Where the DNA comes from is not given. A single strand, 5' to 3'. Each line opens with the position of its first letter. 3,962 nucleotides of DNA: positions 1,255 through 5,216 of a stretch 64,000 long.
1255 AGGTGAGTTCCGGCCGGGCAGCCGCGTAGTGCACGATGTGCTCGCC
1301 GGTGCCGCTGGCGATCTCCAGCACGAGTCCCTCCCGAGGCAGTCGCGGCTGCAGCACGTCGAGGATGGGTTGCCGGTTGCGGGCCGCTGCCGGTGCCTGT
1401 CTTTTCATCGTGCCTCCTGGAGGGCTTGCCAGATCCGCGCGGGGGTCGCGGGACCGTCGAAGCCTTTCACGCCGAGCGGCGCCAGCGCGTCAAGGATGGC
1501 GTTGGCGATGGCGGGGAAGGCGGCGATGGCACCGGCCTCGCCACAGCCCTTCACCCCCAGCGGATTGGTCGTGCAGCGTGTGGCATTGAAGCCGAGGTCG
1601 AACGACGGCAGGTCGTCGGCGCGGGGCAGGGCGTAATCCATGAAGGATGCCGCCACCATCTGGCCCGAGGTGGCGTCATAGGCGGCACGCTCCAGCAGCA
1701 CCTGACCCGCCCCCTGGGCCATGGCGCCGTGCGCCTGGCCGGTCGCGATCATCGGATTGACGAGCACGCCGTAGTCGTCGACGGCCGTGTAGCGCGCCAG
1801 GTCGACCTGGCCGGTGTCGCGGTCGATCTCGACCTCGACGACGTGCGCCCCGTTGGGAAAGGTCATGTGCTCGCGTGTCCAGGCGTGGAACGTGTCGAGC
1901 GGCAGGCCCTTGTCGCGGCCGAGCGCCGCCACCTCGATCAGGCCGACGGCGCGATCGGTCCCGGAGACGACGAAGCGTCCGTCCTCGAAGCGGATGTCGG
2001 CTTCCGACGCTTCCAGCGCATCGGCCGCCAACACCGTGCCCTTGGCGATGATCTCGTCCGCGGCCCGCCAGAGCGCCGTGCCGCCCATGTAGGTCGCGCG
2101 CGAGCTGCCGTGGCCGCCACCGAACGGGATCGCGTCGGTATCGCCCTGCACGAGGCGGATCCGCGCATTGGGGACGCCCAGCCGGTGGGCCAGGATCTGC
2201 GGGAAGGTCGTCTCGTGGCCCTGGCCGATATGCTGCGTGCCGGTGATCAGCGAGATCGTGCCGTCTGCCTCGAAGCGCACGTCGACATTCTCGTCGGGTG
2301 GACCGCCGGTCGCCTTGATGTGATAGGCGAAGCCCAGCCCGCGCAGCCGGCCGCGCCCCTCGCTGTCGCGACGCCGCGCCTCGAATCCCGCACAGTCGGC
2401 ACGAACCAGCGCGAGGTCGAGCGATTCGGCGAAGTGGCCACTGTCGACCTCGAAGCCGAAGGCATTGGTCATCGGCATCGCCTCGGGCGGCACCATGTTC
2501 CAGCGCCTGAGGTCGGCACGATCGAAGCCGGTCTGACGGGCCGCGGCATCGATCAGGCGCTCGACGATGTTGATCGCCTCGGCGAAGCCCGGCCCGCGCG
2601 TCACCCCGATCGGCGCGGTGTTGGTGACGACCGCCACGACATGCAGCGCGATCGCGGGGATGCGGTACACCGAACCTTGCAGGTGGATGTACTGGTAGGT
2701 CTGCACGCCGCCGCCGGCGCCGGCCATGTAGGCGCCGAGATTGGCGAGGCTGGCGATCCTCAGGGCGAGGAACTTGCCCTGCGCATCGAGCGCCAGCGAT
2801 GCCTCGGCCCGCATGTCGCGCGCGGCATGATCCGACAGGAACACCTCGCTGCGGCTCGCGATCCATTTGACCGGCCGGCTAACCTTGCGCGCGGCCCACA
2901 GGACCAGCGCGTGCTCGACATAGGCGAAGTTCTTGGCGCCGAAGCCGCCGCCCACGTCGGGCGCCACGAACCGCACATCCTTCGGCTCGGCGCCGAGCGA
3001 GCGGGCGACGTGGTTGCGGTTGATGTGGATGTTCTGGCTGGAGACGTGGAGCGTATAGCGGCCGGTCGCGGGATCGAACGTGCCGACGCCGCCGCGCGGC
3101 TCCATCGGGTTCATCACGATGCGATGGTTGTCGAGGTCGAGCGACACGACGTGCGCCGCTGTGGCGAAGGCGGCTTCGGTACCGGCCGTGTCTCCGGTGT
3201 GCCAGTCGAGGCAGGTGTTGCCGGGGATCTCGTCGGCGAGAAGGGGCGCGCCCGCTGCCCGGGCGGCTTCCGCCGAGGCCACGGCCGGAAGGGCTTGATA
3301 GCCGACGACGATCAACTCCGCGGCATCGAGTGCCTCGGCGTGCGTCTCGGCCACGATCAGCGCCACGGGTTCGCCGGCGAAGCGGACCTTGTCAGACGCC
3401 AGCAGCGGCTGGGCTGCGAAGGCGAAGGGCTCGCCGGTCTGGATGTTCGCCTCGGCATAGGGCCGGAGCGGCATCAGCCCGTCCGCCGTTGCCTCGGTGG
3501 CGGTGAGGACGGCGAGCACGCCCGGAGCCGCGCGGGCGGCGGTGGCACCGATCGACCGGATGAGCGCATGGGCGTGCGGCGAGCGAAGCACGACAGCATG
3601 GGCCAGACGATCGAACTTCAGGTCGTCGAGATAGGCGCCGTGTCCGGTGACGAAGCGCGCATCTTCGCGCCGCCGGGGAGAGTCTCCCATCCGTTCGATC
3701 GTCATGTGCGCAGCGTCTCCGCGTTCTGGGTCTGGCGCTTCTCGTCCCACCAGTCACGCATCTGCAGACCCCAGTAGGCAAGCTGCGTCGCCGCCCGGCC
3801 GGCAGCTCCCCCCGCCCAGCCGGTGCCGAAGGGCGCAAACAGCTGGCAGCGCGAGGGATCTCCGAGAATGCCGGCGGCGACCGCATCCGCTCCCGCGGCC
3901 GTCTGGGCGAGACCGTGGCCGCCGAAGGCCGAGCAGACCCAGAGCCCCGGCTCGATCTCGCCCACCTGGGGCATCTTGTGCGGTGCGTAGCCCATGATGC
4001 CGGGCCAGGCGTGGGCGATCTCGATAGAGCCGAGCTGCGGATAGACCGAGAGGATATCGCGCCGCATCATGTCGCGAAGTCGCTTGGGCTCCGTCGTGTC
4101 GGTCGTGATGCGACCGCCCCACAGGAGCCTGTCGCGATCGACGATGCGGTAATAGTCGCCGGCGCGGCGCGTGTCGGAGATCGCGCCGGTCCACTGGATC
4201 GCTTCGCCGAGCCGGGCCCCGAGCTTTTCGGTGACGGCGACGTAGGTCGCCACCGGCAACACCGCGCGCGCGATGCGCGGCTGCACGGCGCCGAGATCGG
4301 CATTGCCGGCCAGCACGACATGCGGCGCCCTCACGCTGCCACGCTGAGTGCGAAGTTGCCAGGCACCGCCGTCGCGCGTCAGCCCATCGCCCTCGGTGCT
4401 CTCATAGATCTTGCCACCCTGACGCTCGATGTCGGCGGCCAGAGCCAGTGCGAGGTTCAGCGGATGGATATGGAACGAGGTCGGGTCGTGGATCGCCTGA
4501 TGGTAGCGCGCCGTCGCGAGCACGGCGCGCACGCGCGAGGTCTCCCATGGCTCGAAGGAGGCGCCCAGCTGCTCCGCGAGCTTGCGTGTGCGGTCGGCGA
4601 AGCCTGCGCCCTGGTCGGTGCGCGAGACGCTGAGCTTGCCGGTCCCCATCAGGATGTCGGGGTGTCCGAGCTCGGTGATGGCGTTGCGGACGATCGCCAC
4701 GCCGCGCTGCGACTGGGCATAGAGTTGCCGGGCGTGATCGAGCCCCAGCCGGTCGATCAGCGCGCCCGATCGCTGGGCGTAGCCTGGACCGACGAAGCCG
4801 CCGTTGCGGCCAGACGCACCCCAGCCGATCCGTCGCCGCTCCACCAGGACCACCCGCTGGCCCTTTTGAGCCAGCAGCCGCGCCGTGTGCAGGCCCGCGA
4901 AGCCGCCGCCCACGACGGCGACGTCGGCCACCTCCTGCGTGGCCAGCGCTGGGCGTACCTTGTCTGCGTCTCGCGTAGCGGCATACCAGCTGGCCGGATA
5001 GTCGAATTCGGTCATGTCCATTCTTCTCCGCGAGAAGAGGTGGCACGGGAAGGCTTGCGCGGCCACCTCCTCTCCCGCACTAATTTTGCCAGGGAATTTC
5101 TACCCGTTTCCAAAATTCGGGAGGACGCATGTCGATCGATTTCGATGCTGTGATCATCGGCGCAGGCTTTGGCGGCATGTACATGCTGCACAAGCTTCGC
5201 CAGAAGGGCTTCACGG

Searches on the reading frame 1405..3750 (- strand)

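Call 81: search_protein_families(library=pfam, proteins=[window:1405-3750:-], max_evalue=0.00001)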
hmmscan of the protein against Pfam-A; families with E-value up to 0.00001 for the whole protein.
window:1405-3750:- (781 aa): 3 families
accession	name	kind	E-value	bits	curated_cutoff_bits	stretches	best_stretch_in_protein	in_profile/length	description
PF20256.3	MoCoBD_2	-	1.6e-73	248.1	27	1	452-715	7-283/283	Molybdopterin cofactor-binding domain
PF02738.23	MoCoBD_1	-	2.2e-69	233.7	27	1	173-419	3-244/244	Molybdopterin cofactor-binding domain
PF01315.27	Ald_Xan_dh_C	-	9e-25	87.6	31.3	1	35-155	1-110/110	Aldehyde oxidase and xanthine dehydrogenase, a/b hammerhead domain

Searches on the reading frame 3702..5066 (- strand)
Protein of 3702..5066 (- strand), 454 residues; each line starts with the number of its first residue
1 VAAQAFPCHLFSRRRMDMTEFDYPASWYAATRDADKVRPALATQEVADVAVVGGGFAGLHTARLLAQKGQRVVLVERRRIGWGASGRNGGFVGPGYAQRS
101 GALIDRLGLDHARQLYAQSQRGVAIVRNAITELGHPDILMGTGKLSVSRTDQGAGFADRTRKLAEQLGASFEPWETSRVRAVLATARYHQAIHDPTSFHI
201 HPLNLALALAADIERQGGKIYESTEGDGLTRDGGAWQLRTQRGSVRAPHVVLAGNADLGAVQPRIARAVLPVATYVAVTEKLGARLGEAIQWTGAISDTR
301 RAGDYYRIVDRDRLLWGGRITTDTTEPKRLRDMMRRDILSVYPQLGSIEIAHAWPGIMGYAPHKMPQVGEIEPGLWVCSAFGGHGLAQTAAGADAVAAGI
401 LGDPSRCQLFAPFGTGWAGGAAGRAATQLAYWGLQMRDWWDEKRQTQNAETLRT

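Call 81: search_protein_families(library=pfam, proteins=[window:3702-5066:-], max_evalue=0.00001)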
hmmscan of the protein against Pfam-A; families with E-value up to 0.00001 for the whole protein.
window:3702-5066:- (454 aa): 4 families
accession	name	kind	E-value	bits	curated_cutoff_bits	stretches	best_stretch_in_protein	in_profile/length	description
PF01266.30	DAO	-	8e-59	200.4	27.9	1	48-397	1-351/353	FAD dependent oxidoreductase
PF01494.25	FAD_binding_3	-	1.1e-08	35.1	22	1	47-235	2-132/349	FAD binding domain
PF13450.12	NAD_binding_8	-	4.6e-06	27.3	21.9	1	51-90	1-42/68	NAD(P)-binding Rossmann-like domain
PF03486.20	HI0933_like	-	8.1e-06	25.9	50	0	48-78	2-32/244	HI0933-like protein Rossmann domain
